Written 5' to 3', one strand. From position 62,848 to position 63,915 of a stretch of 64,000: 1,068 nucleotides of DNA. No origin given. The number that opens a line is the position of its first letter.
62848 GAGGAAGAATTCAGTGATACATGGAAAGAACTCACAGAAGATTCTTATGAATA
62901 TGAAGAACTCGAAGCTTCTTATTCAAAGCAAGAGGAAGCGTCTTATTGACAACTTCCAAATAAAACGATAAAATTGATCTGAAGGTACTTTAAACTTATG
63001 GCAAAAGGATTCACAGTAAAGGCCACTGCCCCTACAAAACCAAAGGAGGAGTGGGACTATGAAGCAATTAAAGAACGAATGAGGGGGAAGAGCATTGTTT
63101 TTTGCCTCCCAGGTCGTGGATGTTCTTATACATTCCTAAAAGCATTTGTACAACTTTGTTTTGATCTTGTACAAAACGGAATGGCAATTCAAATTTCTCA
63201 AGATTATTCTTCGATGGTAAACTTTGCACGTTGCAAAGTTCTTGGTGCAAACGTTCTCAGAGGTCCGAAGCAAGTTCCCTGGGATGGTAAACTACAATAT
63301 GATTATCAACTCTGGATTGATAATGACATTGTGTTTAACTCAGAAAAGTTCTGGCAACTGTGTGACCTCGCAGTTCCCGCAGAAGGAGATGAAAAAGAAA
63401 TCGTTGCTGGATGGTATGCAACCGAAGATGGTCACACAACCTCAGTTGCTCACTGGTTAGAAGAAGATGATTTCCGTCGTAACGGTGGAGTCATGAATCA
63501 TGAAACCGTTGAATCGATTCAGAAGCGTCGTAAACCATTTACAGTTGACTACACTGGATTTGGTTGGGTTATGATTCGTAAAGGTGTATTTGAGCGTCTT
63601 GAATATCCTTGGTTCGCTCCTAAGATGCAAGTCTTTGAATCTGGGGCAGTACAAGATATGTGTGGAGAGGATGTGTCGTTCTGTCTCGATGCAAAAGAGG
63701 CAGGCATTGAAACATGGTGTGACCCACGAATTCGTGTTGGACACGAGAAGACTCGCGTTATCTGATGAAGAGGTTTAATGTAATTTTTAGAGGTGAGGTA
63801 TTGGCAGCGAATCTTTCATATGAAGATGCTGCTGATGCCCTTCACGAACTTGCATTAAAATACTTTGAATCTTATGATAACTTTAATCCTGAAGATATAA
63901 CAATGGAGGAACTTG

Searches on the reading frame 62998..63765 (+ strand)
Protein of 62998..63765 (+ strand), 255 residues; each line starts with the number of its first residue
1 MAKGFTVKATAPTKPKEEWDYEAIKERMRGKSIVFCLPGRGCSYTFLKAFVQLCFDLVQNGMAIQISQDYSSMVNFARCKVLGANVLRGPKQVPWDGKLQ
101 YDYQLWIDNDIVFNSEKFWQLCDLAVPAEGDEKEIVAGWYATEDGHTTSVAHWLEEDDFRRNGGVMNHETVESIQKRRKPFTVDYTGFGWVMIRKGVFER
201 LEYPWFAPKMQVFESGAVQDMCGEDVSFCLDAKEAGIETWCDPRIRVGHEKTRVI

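Call 16: search_protein_families(library=pfam, max_evalue=0.01, proteins=[window:62998-63765:+])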
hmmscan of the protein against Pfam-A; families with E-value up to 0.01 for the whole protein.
window:62998-63765:+ (255 aa): 0 families

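Call 17: search_protein_families(library=phrogs, max_evalue=0.01, proteins=[window:62998-63765:+])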
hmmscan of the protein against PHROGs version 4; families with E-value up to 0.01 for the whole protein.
window:62998-63765:+ (255 aa): 2 families
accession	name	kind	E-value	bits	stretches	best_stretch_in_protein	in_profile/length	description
phrog_1574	-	unknown function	8.9e-115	383.4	1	19-255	1-234/240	-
phrog_34859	-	moron, auxiliary metabolic gene and host takeover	1.4e-06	29.2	1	95-251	63-214/247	glycosyltransferase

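Call 18: search_dna_similar(query=window:62998-63765:+, collection=phages, mode=protein, max_rows=25)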
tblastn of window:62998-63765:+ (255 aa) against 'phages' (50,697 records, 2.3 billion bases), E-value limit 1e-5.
Records with a match: 105; places in all: 105; records where one place covers at least 80% of the query: 102.
Best place of each record, by identity: 80-90% 13; 60-80% 82; <60% 10.
By first word of the organism name: Synechococcus 84; Prochlorococcus 6; Cyanophage 6; Marine 4; Caudoviricetes 3; uncultured 2.
By host as written in the record: - 53; Synechococcus sp. 9; Parasynechococcus marenigrum WH 8102 6; Synechococcus sp. MW02 5; Synechococcus sp. WH 7803 5; Synechococcus sp. WH8102 3; Synechococcus sp. WH7803 3; Synechococcus sp. WH8109 3; and 10 more.
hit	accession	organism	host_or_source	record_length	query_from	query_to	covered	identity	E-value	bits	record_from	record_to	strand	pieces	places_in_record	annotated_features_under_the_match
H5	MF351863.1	Synechococcus phage Bellamy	Synechococcus str. WH8109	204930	1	255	100%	88.2%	1e-156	487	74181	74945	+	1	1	105: hypothetical protein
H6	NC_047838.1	Synechococcus phage Bellamy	Synechococcus str. WH8109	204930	1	255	100%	88.2%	1e-156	487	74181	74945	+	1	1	105: hypothetical protein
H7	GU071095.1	Synechococcus phage S-SM2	Synechococcus sp. WH8017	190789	1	255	100%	87.8%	4e-156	485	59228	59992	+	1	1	hypothetical protein (x2)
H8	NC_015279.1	Synechococcus phage S-SM2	Synechococcus sp. WH8017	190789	1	255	100%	87.8%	4e-156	485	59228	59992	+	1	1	hypothetical protein (x2)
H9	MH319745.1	Marine virus AG-345-E15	single cell amplified by WGA-X; seawater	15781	1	255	100%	85.9%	3e-152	474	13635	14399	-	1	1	record has no annotation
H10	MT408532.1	Synechococcus phage SynMITS9220M01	Synechococcus sp. MIT S9220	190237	1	255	100%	83.1%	3e-148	463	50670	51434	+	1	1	hypothetical protein (x2)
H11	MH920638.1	Synechococcus phage S-B05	Synechococcus sp. MW02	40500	1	255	100%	82.6%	2e-145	454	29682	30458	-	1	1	hypothetical protein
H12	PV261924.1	Synechococcus phage RN05-S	Synechococcus sp. MW02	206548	1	255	100%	82.6%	2e-145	454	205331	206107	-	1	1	glycosyltransferase protein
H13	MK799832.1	Synechococcus phage S-B05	Synechococcus sp. MW02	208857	1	255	100%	82.6%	2e-145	454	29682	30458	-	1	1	hypothetical protein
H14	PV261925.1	Synechococcus phage RB11-B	Synechococcus sp. MW02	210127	1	255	100%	82.6%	2e-145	454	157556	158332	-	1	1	hypothetical protein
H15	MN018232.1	Synechococcus phage S-B43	Synechococcus sp. MW02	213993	1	255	100%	82.6%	2e-145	454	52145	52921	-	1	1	hypothetical protein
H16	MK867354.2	Synechococcus phage S-SCSM1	Synechococcus sp. WH 7803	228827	1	255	100%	82.5%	2e-145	454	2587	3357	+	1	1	hypothetical protein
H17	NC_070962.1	Synechococcus phage S-SCSM1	Synechococcus sp. WH 7803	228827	1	255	100%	82.5%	2e-145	454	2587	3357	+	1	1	hypothetical protein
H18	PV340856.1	Synechococcus phage Sf-FS3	Synechococcus sp. WH8102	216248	1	255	100%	79.8%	5e-134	422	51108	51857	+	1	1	glycosyltransferase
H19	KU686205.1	Synechococcus phage S-CAM9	Synechococcus sp.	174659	1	255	100%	79.2%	2e-131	414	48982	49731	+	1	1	hypothetical protein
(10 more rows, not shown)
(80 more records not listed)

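Call 20: get_annotated_region(hit=H5, flank=12000)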
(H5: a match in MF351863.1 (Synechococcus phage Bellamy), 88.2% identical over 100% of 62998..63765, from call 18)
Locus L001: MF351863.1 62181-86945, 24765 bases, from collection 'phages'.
description: Synechococcus phage Bellamy, complete genome.
organism: Synechococcus phage Bellamy (NCBI taxid 2023996)
taxonomy: Viruses; Duplodnaviria; Heunggongvirae; Uroviricota; Caudoviricetes; Kyanoviridae; Bellamyvirus; Bellamyvirus bellamy
host: Synechococcus str. WH8109; source: seawater; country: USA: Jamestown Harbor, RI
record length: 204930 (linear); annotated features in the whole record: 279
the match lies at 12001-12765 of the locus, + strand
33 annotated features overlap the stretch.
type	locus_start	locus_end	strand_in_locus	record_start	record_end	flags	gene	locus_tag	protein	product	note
CDS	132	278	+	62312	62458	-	79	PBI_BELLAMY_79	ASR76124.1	hypothetical protein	-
CDS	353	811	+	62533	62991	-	80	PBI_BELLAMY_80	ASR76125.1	hypothetical protein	-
CDS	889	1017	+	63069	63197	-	81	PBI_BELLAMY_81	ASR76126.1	hypothetical protein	-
CDS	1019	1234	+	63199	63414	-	82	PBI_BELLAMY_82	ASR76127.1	hypothetical protein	-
CDS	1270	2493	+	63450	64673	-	83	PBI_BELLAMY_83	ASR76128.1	helicase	-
CDS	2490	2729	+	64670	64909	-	84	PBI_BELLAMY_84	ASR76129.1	hypothetical protein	-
CDS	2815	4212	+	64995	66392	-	85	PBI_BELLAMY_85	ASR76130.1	helicase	-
CDS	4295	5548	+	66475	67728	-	86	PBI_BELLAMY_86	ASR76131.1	hypothetical protein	-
CDS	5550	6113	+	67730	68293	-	87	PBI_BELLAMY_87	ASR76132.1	hypothetical protein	-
CDS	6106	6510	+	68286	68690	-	88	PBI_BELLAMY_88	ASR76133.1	hypothetical protein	-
CDS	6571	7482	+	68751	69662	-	89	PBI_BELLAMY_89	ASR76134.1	hypothetical protein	-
CDS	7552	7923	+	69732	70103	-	90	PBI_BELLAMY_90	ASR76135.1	hypothetical protein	-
CDS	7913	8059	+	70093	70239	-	91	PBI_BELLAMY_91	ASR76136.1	hypothetical protein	-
CDS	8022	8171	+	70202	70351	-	92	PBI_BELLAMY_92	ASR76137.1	hypothetical protein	-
CDS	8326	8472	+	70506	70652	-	93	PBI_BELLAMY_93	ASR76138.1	hypothetical protein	-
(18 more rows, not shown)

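Call 21: get_annotated_region(hit=H7, flank=12000)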
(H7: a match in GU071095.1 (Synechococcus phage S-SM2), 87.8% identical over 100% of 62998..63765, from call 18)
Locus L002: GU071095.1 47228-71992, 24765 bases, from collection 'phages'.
description: Synechococcus phage S-SM2, complete genome.
organism: Synechococcus phage S-SM2 (NCBI taxid 444860)
taxonomy: Viruses; Duplodnaviria; Heunggongvirae; Uroviricota; Caudoviricetes; Kyanoviridae; Nilusvirus; Nilusvirus ssm2
host: Synechococcus sp. WH8017; source: -; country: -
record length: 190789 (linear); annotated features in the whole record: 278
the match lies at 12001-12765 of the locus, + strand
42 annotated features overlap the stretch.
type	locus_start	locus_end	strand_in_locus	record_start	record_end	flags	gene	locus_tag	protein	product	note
CDS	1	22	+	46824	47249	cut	-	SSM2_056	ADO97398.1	cAMP phosphodiesterase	T4-LIKE GC: 330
CDS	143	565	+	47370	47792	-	-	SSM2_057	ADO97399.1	hypothetical protein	T4-LIKE GC: 66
CDS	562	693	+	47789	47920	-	-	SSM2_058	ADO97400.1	hypothetical protein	T4-LIKE GC: 1183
CDS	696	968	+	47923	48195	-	-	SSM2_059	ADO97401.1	hypothetical protein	T4-LIKE GC: 89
CDS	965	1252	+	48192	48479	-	-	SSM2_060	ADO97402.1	hypothetical protein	T4-LIKE GC: 1008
CDS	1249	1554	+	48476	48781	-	-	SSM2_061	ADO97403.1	hypothetical protein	T4-LIKE GC: 92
CDS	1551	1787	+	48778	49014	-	-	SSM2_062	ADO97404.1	Rnf-Nqr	T4-LIKE GC: 416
CDS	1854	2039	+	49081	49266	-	-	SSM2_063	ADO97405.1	hypothetical protein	T4-LIKE GC: 1184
CDS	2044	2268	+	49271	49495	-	-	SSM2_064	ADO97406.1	hypothetical protein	T4-LIKE GC: 1185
CDS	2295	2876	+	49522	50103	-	-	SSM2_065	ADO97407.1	hypothetical protein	T4-LIKE GC: 1186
CDS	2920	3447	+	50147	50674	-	-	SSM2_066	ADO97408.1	restriction enzyme type II R/M system 1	T4-LIKE GC: 1187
CDS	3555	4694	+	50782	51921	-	-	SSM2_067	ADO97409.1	hypothetical protein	T4-LIKE GC: 1188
CDS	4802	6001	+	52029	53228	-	-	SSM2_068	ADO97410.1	helicase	T4-LIKE GC: 36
CDS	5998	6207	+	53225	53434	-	-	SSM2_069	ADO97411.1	hypothetical protein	T4-LIKE GC: 1011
CDS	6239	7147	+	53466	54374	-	-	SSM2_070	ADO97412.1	hypothetical protein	T4-LIKE GC: 71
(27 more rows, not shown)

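Call 71: find_related_loci(query=window:62998-63765:+, collection=viral_contigs, flank=10000)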
Query window:62998-63765:+ (255 aa) in viral_contigs; peptide patterns used: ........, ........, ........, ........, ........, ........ (x = any residue, [..] = any of these).
600 stretches matched a pattern (row limit reached: there are more); 600 encode a relative of the query (tblastn E <= 1e-3); the best 80 are kept; 80 distinct loci.
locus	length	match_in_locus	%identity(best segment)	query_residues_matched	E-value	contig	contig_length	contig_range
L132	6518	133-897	91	1-255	6e-165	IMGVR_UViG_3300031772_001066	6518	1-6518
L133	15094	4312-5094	90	1-255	4e-162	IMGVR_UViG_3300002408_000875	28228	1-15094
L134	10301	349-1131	90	1-255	3e-162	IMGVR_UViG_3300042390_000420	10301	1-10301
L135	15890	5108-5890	90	1-255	4e-162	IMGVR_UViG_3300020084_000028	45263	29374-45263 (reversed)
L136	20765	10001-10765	90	1-255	6e-162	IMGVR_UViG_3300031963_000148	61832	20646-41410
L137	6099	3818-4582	90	1-255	1e-162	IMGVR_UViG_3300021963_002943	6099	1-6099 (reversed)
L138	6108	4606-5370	89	1-255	2e-162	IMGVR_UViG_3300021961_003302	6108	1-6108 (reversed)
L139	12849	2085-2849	90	1-255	1e-161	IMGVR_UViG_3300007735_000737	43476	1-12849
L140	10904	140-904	89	1-255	1e-161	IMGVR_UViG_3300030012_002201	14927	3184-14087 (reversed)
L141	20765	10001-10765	89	1-255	8e-161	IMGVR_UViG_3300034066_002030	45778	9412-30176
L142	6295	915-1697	89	1-255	2e-161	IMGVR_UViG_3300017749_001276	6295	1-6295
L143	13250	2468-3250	89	1-255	1e-160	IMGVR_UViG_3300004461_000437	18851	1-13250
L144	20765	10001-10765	91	1-255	1e-160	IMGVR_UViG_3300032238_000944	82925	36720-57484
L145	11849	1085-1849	89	1-255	3e-160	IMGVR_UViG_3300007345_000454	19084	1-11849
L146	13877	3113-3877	89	1-255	3e-160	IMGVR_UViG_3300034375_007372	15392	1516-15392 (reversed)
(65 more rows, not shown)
